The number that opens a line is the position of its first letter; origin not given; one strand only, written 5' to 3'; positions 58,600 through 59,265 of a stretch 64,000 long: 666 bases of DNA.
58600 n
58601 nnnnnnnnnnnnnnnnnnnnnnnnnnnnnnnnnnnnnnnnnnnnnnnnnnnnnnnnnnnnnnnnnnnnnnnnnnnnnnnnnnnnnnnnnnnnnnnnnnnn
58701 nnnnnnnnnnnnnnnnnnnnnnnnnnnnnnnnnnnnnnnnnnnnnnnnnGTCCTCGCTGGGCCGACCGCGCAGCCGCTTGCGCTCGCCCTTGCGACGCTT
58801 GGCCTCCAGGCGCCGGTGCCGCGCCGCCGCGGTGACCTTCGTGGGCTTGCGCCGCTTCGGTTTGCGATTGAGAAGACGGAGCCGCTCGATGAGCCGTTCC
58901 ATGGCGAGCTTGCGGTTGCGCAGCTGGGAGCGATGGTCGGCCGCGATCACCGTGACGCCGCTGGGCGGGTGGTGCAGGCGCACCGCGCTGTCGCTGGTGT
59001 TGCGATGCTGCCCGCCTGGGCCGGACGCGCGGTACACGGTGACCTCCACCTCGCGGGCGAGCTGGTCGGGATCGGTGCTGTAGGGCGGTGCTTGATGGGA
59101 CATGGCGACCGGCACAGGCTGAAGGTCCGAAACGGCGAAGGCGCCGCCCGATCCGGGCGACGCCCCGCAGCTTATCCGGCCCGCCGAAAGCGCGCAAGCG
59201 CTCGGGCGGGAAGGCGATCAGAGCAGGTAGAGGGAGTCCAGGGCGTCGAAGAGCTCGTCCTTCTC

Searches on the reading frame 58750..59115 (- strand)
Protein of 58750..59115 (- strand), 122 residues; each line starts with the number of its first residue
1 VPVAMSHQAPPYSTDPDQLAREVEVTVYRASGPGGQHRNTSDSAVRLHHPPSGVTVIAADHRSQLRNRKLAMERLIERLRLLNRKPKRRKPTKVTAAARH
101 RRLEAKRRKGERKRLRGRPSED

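Call 8: search_protein_families(library=pfam, proteins=[window:58750-59115:-], max_evalue=0.01)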
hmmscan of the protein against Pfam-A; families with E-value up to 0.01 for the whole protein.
window:58750-59115:- (122 aa): 1 family
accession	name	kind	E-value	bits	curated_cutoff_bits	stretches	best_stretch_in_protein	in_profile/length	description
PF00472.26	RF-1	-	7e-23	81.2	35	1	21-114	10-114/116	RF-1 domain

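Call 15: find_homologous_proteins(query=window:58750-59115:-, max_evalue=1e-20)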
Query window:58750-59115:- (122 aa): 276 proteins with E <= 1e-20 among 1737 candidates; the best 120 are listed.
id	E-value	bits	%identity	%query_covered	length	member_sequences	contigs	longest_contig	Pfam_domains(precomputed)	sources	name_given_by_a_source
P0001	6.9e-68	244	100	97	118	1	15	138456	PF00472.27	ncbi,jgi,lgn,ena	-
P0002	1.2e-60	221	88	97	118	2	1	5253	PF00472.27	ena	-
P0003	4.4e-57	209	86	97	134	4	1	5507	PF00472.27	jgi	jgi:ribosome-associated protein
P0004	2.2e-53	197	83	94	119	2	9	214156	PF00472.27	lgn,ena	-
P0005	4.0e-53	197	83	97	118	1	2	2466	PF00472.27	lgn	-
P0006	4.5e-50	187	78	97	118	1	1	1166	PF00472.27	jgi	jgi:protein subunit release factor A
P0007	5.0e-50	187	77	91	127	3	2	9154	PF00472.27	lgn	-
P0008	1.4e-49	185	78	93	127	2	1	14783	PF00472.27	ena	-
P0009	3.9e-49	184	77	91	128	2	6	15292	PF00472.27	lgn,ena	-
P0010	4.9e-49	183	77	91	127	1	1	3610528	PF00472.27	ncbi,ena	-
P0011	5.3e-48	180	78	91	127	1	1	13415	PF00472.27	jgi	-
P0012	6.7e-48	180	75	93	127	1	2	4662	PF00472.27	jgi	jgi:protein subunit release factor A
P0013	6.8e-48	180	77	91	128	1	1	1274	PF00472.27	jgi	jgi:protein subunit release factor B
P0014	1.7e-46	175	75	93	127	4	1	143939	PF00472.27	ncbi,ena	-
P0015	1.8e-45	172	72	93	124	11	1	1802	PF00472.27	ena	-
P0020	2.7e-41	158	67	100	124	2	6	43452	PF00472.27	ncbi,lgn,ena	-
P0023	1.7e-40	156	62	97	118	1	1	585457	PF00472.27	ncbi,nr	ncbi:MAG: peptide chain release factor-like protein [bacterium]|nr:peptide chain release factor-like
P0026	8.9e-38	147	61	97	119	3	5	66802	PF00472.27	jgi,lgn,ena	jgi:ribosome-associated protein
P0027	2.8e-37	145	63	93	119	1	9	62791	PF00472.27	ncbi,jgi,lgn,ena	-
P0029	1.3e-36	143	69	81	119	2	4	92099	PF00472.27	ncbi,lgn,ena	-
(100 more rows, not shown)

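Call 18: find_encoding_contigs(protein=P0002, flank=3000, max_places=2)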
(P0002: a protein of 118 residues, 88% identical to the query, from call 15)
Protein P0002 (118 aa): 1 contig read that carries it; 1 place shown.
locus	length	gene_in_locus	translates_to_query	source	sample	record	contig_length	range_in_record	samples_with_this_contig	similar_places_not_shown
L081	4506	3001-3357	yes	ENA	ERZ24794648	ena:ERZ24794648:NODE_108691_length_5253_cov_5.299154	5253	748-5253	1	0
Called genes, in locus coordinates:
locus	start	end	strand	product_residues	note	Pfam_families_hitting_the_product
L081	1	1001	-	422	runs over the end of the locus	PF25852:DUF6242_C (faint), PF15902:Sortilin-Vps10 (faint), PF02012:BNR (faint), PF13860:FlgD_ig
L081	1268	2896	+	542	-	PF07889:DUF1664 (faint), PF00015:MCPsignal, PF13682:CZB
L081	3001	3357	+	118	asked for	PF00472:RF-1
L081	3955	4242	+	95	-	PF13187:Fer4_9 (faint), PF14697:Fer4_21 (faint), PF25160:LdpA_Fe-S-bd (faint), PF12797:Fer4_2 (faint), PF00037:Fer4, PF12837:Fer4_6 (faint), PF12800:Fer4_4 (faint), PF12838:Fer4_7, +1 more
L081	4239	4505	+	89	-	?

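Call 19: find_encoding_contigs(protein=P0003, flank=3000, max_places=2)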
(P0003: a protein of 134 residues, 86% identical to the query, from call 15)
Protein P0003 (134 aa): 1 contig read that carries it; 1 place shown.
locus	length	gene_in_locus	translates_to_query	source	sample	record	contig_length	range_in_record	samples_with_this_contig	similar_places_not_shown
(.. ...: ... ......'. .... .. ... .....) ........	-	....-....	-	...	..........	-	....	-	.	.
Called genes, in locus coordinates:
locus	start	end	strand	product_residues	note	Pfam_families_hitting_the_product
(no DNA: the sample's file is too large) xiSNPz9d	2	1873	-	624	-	?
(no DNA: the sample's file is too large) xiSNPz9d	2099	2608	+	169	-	-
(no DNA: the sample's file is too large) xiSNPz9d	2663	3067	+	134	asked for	PF00472:RF-1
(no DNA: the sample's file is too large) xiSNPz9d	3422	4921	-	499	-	PF01370:Epimerase, PF05368:NmrA, PF13460:NAD_binding_10, PF11066:DUF2867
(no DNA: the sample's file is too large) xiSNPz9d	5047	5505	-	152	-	?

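Call 20: find_encoding_contigs(protein=P0004, flank=3000, max_places=3)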
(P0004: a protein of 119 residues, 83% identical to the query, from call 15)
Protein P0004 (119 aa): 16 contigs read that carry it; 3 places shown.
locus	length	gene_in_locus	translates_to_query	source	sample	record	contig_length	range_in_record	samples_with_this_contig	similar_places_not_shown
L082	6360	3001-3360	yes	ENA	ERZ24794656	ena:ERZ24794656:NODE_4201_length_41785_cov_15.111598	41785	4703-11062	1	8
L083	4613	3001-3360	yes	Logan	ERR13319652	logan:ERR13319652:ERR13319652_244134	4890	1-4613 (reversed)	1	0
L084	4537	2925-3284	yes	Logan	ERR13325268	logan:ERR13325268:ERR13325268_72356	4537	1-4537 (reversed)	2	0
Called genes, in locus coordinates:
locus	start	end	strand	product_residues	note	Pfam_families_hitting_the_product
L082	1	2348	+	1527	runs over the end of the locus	PF14522:Cytochrome_C7 (faint), PF14537:Cytochrom_c3_2 (faint), PF22113:Mtrc-MtrF_II-IV_dom (faint), PF13385:Laminin_G_3, PF13860:FlgD_ig (faint)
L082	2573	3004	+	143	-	PF02082:Rrf2, PF12802:MarR_2 (weak)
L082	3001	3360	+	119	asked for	PF00472:RF-1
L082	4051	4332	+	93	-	PF13187:Fer4_9 (faint), PF14697:Fer4_21 (faint), PF25160:LdpA_Fe-S-bd (faint), PF12797:Fer4_2 (faint), PF00037:Fer4, PF12837:Fer4_6 (weak), PF12800:Fer4_4 (faint), PF12838:Fer4_7, +1 more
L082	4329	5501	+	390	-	PF01855:POR_N, PF02780:Transketolase_C (weak), PF17147:PFOR_II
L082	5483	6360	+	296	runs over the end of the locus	PF02775:TPP_enzyme_C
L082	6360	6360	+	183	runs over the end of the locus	PF01558:POR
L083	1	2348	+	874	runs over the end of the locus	?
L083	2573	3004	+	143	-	PF02082:Rrf2, PF12802:MarR_2 (weak)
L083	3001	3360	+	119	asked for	PF00472:RF-1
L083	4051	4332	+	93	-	PF13187:Fer4_9 (faint), PF14697:Fer4_21 (faint), PF25160:LdpA_Fe-S-bd (faint), PF12797:Fer4_2 (faint), PF00037:Fer4, PF12837:Fer4_6 (weak), PF12800:Fer4_4 (faint), PF12838:Fer4_7, +1 more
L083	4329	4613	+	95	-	?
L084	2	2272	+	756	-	?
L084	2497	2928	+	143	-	PF02082:Rrf2, PF12802:MarR_2 (weak)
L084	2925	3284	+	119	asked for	PF00472:RF-1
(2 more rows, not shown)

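Call 21: find_encoding_contigs(protein=P0010, flank=3000, max_places=2)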
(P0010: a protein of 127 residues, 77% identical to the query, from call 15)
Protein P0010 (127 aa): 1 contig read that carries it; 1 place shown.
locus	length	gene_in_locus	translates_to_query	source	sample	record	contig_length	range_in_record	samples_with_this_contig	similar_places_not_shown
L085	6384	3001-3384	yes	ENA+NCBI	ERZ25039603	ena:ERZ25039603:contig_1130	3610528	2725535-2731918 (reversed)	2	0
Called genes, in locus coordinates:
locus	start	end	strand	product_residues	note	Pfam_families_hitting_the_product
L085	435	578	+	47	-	PF00578:AhpC-TSA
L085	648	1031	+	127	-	PF00578:AhpC-TSA, PF10417:1-cysPrx_C (weak)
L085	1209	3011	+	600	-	-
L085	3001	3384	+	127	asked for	PF00472:RF-1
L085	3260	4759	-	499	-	PF01554:MatE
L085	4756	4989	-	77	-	PF02852:Pyr_redox_dim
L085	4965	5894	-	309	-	PF07992:Pyr_redox_2, PF03486:HI0933_like (faint), PF00070:Pyr_redox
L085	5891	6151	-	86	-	PF07992:Pyr_redox_2, PF00890:FAD_binding_2, PF01134:GIDA (weak), PF12831:FAD_oxidored, PF13450:NAD_binding_8 (weak)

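Call 24: find_encoding_contigs(protein=P0014, flank=10000, max_places=1)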
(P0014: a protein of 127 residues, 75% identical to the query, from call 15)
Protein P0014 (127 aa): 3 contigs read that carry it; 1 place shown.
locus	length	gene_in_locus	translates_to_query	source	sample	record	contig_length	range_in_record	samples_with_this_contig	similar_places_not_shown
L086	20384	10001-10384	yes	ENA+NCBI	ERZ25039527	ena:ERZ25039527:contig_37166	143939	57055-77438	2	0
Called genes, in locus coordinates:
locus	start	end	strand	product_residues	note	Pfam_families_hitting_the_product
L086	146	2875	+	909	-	-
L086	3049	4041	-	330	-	PF00722:Glyco_hydro_16, PF26113:GH16_XgeA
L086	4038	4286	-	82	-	-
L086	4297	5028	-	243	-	PF00480:ROK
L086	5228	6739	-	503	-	-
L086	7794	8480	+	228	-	PF13347:MFS_2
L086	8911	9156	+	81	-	PF00578:AhpC-TSA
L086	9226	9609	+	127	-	PF00578:AhpC-TSA, PF10417:1-cysPrx_C (weak)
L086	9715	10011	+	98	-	-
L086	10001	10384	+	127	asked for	PF00472:RF-1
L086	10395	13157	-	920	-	PF00890:FAD_binding_2, PF03486:HI0933_like (faint), PF07992:Pyr_redox_2, PF12831:FAD_oxidored, PF13450:NAD_binding_8 (faint), PF00070:Pyr_redox, PF02852:Pyr_redox_dim, PF01554:MatE, +1 more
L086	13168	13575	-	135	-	PF00198:2-oxoacid_dh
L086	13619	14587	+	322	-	-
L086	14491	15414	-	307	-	PF02779:Transket_pyr, PF16870:OxoGdeHyase_C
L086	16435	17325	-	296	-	PF16078:2-oxogl_dehyd_N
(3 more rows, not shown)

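Call 25: find_encoding_contigs(protein=P0020, flank=10000, max_places=2)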
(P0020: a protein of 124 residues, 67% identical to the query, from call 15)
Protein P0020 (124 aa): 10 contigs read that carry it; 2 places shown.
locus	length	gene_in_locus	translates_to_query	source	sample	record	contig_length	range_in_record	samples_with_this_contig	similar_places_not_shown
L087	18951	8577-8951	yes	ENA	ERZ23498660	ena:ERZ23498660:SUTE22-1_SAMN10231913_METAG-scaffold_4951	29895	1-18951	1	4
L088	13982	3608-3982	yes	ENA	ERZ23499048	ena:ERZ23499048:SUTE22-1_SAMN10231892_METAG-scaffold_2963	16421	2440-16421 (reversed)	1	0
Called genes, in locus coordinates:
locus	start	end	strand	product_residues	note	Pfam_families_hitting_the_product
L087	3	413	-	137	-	?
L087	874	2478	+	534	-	PF00413:Peptidase_M10 (weak), PF13860:FlgD_ig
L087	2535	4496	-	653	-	PF13191:AAA_16, PF20703:nSTAND1 (weak), PF05729:NACHT (faint), PF13401:AAA_22 (weak), PF00486:Trans_reg_C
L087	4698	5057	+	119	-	PF01152:Bac_globin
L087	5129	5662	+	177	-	PF01152:Bac_globin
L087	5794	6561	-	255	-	-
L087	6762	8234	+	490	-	PF02310:B12-binding, PF19864:Radical_SAM_N2 (faint), PF04055:Radical_SAM, PF13282:DUF4070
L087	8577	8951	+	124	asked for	PF00472:RF-1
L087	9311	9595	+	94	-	PF13187:Fer4_9 (faint), PF14697:Fer4_21 (faint), PF25160:LdpA_Fe-S-bd (faint), PF12797:Fer4_2 (faint), PF00037:Fer4 (weak), PF12837:Fer4_6 (faint), PF12838:Fer4_7, PF00037:Fer4 (weak), +2 more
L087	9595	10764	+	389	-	PF01855:POR_N, PF02780:Transketolase_C, PF17147:PFOR_II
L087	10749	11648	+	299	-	PF02775:TPP_enzyme_C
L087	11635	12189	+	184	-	PF01558:POR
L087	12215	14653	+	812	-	PF14691:Fer4_20, PF01266:DAO (weak), PF07992:Pyr_redox_2, PF13450:NAD_binding_8, PF12838:Fer4_7, PF13187:Fer4_9, PF14697:Fer4_21, PF02662:FlpD, +11 more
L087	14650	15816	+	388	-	PF13183:Fer4_8, PF12838:Fer4_7 (weak), PF13187:Fer4_9 (weak), PF13534:Fer4_17, PF02754:CCG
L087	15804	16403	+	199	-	PF00890:FAD_binding_2 (weak), PF01266:DAO (weak), PF07992:Pyr_redox_2 (weak), PF12831:FAD_oxidored, PF13450:NAD_binding_8 (weak)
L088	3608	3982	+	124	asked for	PF00472:RF-1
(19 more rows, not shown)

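Call 26: find_encoding_contigs(protein=P0023, flank=10000, max_places=1)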
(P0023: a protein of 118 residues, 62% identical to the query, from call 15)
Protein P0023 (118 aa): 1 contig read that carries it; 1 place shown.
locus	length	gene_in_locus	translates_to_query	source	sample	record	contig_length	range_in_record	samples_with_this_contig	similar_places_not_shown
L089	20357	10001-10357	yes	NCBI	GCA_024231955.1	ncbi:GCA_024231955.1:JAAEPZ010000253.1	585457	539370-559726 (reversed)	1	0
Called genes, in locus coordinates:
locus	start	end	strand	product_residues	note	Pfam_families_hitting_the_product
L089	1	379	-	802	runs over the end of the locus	-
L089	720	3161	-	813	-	PF02321:OEP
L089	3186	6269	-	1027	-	PF00873:ACR_tran, PF02355:SecD_SecF_C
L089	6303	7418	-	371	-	PF00364:Biotin_lipoyl (faint), PF25881:HH_YBHG (weak), PF25876:HH_MFP_RND (faint), PF25954:Beta-barrel_RND_2 (weak), PF25967:RND-MFP_C (weak), PF25989:YknX_C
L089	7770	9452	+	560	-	PF00069:Pkinase, PF07714:PK_Tyr_Ser-Thr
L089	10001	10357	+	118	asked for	PF00472:RF-1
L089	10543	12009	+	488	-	PF00672:HAMP, PF00512:HisKA (weak), PF02518:HATPase_c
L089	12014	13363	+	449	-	PF00072:Response_reg, PF00158:Sigma54_activat, PF14532:Sigma54_activ_2, PF00004:AAA (weak), PF07724:AAA_2 (weak), PF07728:AAA_5, PF25601:AAA_lid_14, PF02954:HTH_8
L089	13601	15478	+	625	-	PF16561:AMPK1_CBM (weak), PF18939:DUF5686, PF01103:Omp85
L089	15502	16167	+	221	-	PF14334:DUF4390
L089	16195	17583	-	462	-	PF01554:MatE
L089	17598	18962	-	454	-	PF00890:FAD_binding_2 (weak), PF01134:GIDA (weak), PF01266:DAO (faint), PF07992:Pyr_redox_2, PF12831:FAD_oxidored, PF13738:Pyr_redox_3, PF00070:Pyr_redox, PF02852:Pyr_redox_dim, +2 more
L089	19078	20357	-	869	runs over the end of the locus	PF19864:Radical_SAM_N2, PF04055:Radical_SAM, PF10105:DUF2344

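Call 27: find_encoding_contigs(protein=P0009, flank=10000, max_places=2)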
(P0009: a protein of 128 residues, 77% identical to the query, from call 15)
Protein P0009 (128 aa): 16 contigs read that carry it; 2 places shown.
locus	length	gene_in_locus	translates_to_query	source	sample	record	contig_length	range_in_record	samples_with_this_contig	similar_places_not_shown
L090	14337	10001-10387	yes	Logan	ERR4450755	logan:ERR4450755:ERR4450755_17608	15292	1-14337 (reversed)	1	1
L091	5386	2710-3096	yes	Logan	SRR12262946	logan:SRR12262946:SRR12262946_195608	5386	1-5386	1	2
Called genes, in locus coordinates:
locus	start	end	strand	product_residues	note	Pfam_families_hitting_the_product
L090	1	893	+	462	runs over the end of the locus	PF00232:Glyco_hydro_1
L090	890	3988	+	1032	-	-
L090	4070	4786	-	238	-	PF03935:SKN1_KRE6_Sbg1 (weak), PF00722:Glyco_hydro_16, PF26113:GH16_XgeA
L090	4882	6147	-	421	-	PF01047:MarR (faint), PF00480:ROK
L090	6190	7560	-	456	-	-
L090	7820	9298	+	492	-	PF07690:MFS_1, PF13347:MFS_2, PF12832:MFS_1_like, PF07690:MFS_1 (weak)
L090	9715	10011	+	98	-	-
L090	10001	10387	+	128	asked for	PF00472:RF-1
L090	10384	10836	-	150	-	PF10604:Polyketide_cyc2 (weak), PF08327:AHSA1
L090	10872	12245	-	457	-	PF01554:MatE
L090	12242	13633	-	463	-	PF00890:FAD_binding_2 (weak), PF01262:AlaDh_PNT_C (faint), PF01494:FAD_binding_3 (faint), PF07992:Pyr_redox_2, PF12831:FAD_oxidored, PF13450:NAD_binding_8 (weak), PF00070:Pyr_redox, PF02852:Pyr_redox_dim, +4 more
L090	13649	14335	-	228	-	?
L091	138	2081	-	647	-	PF13860:FlgD_ig (faint)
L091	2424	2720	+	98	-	-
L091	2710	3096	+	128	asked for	PF00472:RF-1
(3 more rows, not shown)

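Call 62: find_encoding_contigs(protein=P0001, flank=1500, max_places=6)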
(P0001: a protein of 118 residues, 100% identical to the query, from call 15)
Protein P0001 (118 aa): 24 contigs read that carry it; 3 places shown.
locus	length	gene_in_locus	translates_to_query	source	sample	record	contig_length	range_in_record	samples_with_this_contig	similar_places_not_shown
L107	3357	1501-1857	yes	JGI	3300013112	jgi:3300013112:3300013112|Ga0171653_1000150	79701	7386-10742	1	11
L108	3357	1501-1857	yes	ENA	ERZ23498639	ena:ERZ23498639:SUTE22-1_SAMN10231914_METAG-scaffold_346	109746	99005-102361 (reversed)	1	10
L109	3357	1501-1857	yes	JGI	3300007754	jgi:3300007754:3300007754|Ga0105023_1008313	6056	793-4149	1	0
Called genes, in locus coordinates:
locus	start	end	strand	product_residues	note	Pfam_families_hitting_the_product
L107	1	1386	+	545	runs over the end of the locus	PF07889:DUF1664 (faint), PF00015:MCPsignal, PF13682:CZB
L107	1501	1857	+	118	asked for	PF00472:RF-1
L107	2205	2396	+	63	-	-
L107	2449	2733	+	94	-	PF13187:Fer4_9 (faint), PF14697:Fer4_21 (faint), PF25160:LdpA_Fe-S-bd (faint), PF12797:Fer4_2 (faint), PF00037:Fer4, PF12837:Fer4_6 (faint), PF12800:Fer4_4 (faint), PF12838:Fer4_7, +1 more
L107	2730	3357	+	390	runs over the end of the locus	PF01855:POR_N, PF02780:Transketolase_C (weak), PF17147:PFOR_II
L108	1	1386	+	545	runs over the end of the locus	PF07889:DUF1664 (faint), PF00015:MCPsignal, PF13682:CZB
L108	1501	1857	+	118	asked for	PF00472:RF-1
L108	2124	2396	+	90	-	-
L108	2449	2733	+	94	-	PF13187:Fer4_9 (faint), PF14697:Fer4_21 (faint), PF25160:LdpA_Fe-S-bd (faint), PF12797:Fer4_2 (faint), PF00037:Fer4, PF12837:Fer4_6 (faint), PF12800:Fer4_4 (faint), PF12838:Fer4_7, +1 more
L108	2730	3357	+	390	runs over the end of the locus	PF01855:POR_N, PF02780:Transketolase_C (weak), PF17147:PFOR_II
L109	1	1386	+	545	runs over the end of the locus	PF07889:DUF1664 (faint), PF00015:MCPsignal, PF13682:CZB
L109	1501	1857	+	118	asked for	PF00472:RF-1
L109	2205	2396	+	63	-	-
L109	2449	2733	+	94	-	PF13187:Fer4_9 (faint), PF14697:Fer4_21 (faint), PF25160:LdpA_Fe-S-bd (faint), PF12797:Fer4_2 (faint), PF00037:Fer4, PF12837:Fer4_6 (faint), PF12800:Fer4_4 (faint), PF12838:Fer4_7, +1 more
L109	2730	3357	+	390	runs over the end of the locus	PF01855:POR_N, PF02780:Transketolase_C (weak), PF17147:PFOR_II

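Call 75: find_encoding_contigs(protein=P0029, flank=4000, max_places=2)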
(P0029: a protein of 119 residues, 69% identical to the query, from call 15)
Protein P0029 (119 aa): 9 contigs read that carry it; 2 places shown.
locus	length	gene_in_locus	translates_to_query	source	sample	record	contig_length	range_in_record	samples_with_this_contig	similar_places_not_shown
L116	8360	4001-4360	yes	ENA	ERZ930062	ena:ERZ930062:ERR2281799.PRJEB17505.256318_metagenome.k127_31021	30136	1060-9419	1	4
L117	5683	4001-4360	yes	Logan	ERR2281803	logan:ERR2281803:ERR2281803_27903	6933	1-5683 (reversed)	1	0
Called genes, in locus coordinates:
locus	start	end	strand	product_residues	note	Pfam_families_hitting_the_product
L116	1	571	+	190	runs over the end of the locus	-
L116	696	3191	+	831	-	PF15902:Sortilin-Vps10 (faint), PF02012:BNR (faint), PF13860:FlgD_ig (weak)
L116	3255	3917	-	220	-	-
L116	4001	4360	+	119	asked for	PF00472:RF-1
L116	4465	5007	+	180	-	-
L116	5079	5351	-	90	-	-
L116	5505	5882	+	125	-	PF01475:FUR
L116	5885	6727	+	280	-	PF01297:ZnuA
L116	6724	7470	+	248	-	PF00005:ABC_tran, PF13304:AAA_21 (weak)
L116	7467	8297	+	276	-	PF00950:ABC-3, PF01032:FecCD (weak)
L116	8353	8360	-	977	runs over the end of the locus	PF00082:Peptidase_S8, PF13620:CarboxypepD_reg (weak), PF13860:FlgD_ig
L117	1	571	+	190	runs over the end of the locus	-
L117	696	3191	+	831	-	PF15902:Sortilin-Vps10 (faint), PF02012:BNR (faint), PF13860:FlgD_ig (weak)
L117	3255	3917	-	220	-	-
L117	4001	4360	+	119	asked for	PF00472:RF-1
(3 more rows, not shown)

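Call 76: find_encoding_contigs(protein=P0027, flank=4000, max_places=2)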
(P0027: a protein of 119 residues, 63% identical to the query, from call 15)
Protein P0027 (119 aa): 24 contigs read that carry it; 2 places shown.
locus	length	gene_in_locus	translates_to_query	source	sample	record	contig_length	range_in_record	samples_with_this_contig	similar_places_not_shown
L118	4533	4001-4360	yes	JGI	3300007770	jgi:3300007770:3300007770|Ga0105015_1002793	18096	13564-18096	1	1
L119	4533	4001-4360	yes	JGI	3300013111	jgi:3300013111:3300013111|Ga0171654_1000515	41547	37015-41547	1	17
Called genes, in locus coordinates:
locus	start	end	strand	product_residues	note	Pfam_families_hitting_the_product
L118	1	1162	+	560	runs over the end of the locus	PF18962:Por_Secre_tail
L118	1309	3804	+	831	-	PF15902:Sortilin-Vps10 (faint), PF13860:FlgD_ig (weak)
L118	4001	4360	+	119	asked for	PF00472:RF-1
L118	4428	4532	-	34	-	?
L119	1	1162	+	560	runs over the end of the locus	PF18962:Por_Secre_tail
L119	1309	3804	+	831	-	PF15902:Sortilin-Vps10 (faint), PF13860:FlgD_ig (weak)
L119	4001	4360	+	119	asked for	PF00472:RF-1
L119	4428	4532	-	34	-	?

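Call 77: find_encoding_contigs(protein=P0026, flank=4000, max_places=2)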
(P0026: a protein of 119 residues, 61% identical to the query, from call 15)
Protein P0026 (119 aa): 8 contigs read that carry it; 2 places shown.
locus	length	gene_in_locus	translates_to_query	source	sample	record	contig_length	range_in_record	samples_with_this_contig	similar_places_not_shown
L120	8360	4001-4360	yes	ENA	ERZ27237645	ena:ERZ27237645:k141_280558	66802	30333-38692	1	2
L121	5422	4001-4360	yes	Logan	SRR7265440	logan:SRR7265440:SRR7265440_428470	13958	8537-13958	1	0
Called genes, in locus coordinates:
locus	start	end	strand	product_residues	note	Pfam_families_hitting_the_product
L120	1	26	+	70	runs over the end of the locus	-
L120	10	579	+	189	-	-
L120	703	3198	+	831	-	PF15902:Sortilin-Vps10 (faint), PF02012:BNR (faint), PF13860:FlgD_ig (weak)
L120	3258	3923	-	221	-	-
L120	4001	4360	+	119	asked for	PF00472:RF-1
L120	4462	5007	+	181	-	-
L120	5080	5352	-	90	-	-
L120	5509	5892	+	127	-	PF01475:FUR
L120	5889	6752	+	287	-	PF01297:ZnuA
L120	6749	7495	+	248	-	PF00005:ABC_tran, PF02463:SMC_N (faint), PF13304:AAA_21 (faint)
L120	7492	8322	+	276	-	PF00950:ABC-3, PF01032:FecCD (weak)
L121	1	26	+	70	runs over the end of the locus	-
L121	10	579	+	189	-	-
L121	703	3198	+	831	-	PF15902:Sortilin-Vps10 (faint), PF02012:BNR (faint), PF13860:FlgD_ig (weak)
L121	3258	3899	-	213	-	-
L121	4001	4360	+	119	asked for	PF00472:RF-1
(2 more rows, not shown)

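Call 81: search_protein_families(library=ncbifam, proteins=[window:58750-59115:-], max_evalue=0.00001)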
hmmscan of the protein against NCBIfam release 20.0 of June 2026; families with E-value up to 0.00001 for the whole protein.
window:58750-59115:- (122 aa): 5 families
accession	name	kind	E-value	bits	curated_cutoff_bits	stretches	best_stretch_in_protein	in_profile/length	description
NF006718.0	PRK09256.1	equivalog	9.5e-22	77.2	100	1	53-120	70-138/140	alternative ribosome rescue aminoacyl-tRNA hydrolase ArfB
TIGR03072.1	release_prfH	equivalog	1.8e-20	73.3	166.65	1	12-102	97-185/200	peptide chain release factor H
TIGR00020.2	prfB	exception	4.1e-20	72.1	370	1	21-96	227-302/353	peptide chain release factor 2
NF001859.2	PRK00591.1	equivalog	4.5e-19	68.8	400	1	21-90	214-283/347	peptide chain release factor 1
TIGR00019.1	prfA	equivalog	3e-18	65.9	423.25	1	21-107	222-304/361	peptide chain release factor 1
